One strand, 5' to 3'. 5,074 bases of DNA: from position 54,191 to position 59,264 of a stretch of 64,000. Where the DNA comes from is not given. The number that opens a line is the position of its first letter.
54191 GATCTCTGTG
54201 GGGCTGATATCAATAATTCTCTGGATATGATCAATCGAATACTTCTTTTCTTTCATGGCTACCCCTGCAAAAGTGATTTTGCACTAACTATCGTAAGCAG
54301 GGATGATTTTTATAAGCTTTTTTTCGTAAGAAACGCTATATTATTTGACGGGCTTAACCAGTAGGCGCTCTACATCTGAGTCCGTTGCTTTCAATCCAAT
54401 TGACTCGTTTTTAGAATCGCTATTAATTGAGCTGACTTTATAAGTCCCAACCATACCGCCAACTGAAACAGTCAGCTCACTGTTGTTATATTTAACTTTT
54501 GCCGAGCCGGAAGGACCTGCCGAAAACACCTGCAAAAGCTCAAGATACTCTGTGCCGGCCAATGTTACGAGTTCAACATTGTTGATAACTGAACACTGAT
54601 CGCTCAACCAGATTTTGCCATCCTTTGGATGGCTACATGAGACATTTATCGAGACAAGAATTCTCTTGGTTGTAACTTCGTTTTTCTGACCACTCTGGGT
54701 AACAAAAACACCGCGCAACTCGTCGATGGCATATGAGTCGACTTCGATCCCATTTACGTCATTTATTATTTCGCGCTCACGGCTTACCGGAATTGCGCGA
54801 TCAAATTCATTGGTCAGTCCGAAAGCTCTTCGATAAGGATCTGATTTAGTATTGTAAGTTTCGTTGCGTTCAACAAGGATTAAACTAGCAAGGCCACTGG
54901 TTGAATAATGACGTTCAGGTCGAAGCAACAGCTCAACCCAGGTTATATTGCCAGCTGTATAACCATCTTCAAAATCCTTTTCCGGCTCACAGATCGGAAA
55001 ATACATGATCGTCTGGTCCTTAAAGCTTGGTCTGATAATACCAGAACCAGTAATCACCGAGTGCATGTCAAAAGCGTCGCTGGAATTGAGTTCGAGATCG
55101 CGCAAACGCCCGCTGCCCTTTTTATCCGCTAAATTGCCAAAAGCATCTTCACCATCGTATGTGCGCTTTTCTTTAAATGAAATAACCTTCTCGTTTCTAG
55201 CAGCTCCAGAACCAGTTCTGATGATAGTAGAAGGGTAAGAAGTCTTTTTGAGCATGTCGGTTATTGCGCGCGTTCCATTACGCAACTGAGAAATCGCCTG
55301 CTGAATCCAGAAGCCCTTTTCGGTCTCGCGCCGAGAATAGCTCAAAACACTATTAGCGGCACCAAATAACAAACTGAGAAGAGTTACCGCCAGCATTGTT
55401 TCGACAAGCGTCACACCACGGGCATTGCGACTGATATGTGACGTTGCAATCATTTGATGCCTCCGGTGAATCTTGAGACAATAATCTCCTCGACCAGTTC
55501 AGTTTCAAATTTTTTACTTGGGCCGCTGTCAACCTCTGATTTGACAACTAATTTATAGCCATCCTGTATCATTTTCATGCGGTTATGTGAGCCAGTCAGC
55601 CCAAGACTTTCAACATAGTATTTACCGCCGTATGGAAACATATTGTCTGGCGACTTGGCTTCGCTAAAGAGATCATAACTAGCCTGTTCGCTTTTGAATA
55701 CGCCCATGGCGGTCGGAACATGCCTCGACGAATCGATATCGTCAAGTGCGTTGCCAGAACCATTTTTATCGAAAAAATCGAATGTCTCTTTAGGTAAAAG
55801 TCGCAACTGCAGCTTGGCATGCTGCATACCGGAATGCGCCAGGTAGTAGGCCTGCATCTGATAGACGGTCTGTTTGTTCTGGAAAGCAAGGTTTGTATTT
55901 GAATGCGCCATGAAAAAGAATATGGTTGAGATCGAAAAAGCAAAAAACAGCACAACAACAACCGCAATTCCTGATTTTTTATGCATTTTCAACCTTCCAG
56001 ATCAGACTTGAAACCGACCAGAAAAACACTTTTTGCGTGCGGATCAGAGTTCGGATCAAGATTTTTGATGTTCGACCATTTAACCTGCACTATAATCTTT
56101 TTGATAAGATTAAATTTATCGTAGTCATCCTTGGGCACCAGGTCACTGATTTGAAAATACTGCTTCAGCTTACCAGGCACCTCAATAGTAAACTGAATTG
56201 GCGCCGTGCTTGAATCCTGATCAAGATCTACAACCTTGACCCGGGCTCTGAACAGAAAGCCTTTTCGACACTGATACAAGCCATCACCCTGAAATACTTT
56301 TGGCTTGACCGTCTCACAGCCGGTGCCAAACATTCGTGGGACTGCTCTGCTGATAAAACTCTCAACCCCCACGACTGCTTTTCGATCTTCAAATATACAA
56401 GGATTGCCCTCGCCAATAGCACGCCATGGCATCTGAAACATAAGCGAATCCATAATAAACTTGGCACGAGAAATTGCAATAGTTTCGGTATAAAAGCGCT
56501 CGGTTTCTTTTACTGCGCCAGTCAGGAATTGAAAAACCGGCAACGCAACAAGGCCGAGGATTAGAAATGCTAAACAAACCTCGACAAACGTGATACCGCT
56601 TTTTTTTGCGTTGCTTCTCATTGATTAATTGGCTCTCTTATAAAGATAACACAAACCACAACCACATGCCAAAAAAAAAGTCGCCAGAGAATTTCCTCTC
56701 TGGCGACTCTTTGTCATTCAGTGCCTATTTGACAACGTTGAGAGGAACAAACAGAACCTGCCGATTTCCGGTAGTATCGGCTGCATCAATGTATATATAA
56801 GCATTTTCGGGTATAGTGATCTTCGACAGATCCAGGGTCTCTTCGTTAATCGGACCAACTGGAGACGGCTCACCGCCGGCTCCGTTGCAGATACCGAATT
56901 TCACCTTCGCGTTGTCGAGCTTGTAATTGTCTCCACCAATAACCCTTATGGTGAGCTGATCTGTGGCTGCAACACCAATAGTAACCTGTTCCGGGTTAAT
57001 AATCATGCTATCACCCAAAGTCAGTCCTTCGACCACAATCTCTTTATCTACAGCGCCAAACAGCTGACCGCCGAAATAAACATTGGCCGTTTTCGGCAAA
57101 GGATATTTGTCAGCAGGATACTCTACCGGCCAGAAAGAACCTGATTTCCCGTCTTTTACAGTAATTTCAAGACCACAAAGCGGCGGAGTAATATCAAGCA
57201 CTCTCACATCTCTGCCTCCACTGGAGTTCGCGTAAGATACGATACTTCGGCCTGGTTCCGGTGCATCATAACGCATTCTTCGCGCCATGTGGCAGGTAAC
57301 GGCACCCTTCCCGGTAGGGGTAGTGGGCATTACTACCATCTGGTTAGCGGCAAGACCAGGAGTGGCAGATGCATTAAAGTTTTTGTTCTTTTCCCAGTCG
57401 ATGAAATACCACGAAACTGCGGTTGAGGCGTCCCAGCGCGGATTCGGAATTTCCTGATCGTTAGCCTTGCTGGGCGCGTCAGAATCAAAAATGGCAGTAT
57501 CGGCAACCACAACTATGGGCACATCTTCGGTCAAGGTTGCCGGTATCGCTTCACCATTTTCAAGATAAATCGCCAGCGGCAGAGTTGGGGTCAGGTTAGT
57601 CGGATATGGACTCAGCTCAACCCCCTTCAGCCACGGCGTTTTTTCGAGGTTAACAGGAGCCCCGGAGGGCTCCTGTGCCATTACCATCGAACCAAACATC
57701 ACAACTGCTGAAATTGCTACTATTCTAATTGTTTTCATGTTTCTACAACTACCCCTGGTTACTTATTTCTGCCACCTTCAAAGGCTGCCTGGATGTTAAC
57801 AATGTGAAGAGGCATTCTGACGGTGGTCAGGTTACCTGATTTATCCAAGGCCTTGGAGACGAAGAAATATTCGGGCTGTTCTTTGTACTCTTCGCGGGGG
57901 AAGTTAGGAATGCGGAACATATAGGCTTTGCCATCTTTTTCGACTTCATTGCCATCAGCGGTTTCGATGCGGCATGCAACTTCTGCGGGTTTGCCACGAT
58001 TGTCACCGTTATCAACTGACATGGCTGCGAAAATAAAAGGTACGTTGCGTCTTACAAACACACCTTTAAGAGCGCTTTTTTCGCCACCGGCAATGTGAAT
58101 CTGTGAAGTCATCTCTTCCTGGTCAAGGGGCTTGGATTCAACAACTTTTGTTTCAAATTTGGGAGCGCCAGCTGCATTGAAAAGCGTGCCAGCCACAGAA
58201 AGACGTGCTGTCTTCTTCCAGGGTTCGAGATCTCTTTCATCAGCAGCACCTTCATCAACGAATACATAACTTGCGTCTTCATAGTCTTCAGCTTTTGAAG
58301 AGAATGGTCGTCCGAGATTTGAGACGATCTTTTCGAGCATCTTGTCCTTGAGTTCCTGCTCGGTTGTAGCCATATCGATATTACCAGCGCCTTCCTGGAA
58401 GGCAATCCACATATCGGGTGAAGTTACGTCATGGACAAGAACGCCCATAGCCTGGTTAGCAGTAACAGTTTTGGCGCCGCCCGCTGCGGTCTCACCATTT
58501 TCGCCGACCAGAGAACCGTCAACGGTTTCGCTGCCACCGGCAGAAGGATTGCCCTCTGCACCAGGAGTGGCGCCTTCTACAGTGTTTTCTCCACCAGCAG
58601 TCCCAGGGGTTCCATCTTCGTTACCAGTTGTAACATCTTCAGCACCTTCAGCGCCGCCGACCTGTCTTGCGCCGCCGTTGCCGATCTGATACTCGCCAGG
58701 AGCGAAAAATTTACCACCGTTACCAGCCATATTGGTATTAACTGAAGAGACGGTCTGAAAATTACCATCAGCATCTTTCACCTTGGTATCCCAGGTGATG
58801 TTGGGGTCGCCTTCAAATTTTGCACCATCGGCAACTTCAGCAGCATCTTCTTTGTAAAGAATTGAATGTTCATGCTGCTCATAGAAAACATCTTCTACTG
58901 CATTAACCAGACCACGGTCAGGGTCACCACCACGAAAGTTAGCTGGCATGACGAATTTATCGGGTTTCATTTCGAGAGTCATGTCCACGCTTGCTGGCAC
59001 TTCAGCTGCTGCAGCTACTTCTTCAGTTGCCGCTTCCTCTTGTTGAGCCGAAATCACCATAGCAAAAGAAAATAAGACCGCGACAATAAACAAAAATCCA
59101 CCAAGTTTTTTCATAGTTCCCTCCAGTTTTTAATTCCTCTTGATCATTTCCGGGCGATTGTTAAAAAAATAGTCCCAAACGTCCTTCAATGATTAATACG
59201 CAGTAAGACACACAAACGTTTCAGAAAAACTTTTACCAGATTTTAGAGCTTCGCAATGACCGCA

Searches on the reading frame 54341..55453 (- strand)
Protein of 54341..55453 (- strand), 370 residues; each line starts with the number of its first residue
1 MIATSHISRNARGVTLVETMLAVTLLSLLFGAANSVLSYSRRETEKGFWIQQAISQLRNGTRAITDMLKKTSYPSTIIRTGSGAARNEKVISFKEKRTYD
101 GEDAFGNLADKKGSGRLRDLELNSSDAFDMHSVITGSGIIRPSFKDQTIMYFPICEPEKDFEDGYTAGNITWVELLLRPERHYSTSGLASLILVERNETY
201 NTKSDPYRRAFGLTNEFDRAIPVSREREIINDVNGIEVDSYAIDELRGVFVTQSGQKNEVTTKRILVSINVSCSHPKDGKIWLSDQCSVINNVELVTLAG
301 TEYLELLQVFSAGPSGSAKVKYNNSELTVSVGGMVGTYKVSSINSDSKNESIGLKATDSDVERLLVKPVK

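Call 8: search_protein_families(library=pfam, proteins=[window:54341-55453:-], max_evalue=0.001)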
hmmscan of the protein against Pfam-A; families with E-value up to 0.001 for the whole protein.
window:54341-55453:- (370 aa): 1 family
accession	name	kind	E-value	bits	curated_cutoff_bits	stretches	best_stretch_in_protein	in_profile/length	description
PF07963.17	N_methyl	-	4.3e-05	23.3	21.2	1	9-33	2-26/27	Prokaryotic N-terminal methylation motif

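Call 17: search_protein_families(library=ncbifam, proteins=[window:54341-55453:-], max_evalue=0.1)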
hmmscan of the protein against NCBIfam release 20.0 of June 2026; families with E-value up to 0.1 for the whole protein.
window:54341-55453:- (370 aa): 1 family
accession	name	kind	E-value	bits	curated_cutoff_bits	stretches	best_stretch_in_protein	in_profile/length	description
TIGR02532.1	IV_pilin_GFxxxE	domain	0.0077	16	16.3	1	12-33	2-23/24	prepilin-type N-terminal cleavage/methylation domain-containing protein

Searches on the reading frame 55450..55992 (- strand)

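Call 8: search_protein_families(library=pfam, proteins=[window:55450-55992:-], max_evalue=0.001)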
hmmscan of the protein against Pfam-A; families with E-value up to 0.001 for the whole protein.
window:55450-55992:- (180 aa): 0 families

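Call 17: search_protein_families(library=ncbifam, proteins=[window:55450-55992:-], max_evalue=0.1)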
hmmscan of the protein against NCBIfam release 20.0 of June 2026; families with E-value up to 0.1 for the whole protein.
window:55450-55992:- (180 aa): 1 family
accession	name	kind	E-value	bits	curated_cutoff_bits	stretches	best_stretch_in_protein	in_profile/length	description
NF037980.1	T2SS_GspK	equivalog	0.01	15.4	130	1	7-65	2-60/307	type II secretion system minor pseudopilin GspK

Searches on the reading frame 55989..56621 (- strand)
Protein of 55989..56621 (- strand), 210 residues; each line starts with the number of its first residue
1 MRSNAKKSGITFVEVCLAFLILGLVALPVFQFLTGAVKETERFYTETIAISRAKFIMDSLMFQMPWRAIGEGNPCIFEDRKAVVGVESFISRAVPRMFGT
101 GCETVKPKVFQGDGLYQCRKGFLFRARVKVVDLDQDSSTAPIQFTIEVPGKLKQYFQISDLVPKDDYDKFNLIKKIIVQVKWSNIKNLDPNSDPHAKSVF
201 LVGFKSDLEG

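Call 8: search_protein_families(library=pfam, proteins=[window:55989-56621:-], max_evalue=0.001)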
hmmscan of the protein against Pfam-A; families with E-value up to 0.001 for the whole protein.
window:55989-56621:- (210 aa): 0 families

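Call 17: search_protein_families(library=ncbifam, proteins=[window:55989-56621:-], max_evalue=0.1)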
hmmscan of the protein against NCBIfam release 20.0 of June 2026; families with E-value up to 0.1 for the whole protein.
window:55989-56621:- (210 aa): 3 families
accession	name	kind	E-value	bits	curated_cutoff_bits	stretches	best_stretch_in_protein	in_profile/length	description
NF001194.0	PRK00159.1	equivalog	0.0053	16.9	102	1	4-67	25-87/87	cell division protein CrgA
TIGR02523.1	type_IV_pilV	equivalog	0.0065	17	52.2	1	8-61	2-55/139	type IV pilus modification protein PilV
TIGR01707.1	gspI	equivalog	0.051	14.1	44.35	1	9-64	1-57/101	type II secretion system minor pseudopilin GspI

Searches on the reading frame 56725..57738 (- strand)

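Call 8: search_protein_families(library=pfam, proteins=[window:56725-57738:-], max_evalue=0.001)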
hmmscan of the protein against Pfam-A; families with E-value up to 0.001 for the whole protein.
window:56725-57738:- (337 aa): 0 families

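Call 17: search_protein_families(library=ncbifam, proteins=[window:56725-57738:-], max_evalue=0.1)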
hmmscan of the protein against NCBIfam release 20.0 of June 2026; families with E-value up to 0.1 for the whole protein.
window:56725-57738:- (337 aa): 1 family
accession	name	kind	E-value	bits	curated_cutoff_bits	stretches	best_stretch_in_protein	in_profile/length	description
NF058592.1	GxPGS_dom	subfamily_domain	0.073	13.1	45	0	190-231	1-40/65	PGS family Ig-like domain-containing protein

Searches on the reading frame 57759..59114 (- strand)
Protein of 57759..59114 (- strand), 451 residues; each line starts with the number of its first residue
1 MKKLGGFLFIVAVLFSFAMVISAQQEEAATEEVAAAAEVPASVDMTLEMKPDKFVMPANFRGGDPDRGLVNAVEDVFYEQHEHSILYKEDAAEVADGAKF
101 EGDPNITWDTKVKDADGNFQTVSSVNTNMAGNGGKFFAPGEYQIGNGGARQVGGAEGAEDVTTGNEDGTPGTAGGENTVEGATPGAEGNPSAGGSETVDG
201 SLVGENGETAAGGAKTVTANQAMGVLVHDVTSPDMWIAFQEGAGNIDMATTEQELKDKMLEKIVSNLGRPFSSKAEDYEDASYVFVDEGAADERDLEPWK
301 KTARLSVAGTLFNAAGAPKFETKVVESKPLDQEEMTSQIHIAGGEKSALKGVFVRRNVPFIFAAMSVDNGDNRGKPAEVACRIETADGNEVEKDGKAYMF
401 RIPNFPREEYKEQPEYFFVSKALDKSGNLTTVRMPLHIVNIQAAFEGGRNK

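Call 8: search_protein_families(library=pfam, proteins=[window:57759-59114:-], max_evalue=0.001)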
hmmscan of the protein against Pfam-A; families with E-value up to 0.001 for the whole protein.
window:57759-59114:- (451 aa): 0 families

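Call 17: search_protein_families(library=ncbifam, proteins=[window:57759-59114:-], max_evalue=0.1)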
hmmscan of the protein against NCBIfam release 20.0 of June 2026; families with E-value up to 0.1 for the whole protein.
window:57759-59114:- (451 aa): 1 family
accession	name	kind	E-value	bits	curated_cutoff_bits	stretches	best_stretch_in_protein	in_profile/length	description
NF033799.1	inhib_PhrA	subfamily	0.045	13.8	40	0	4-32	6-33/44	PhrA family phosphatase inhibitor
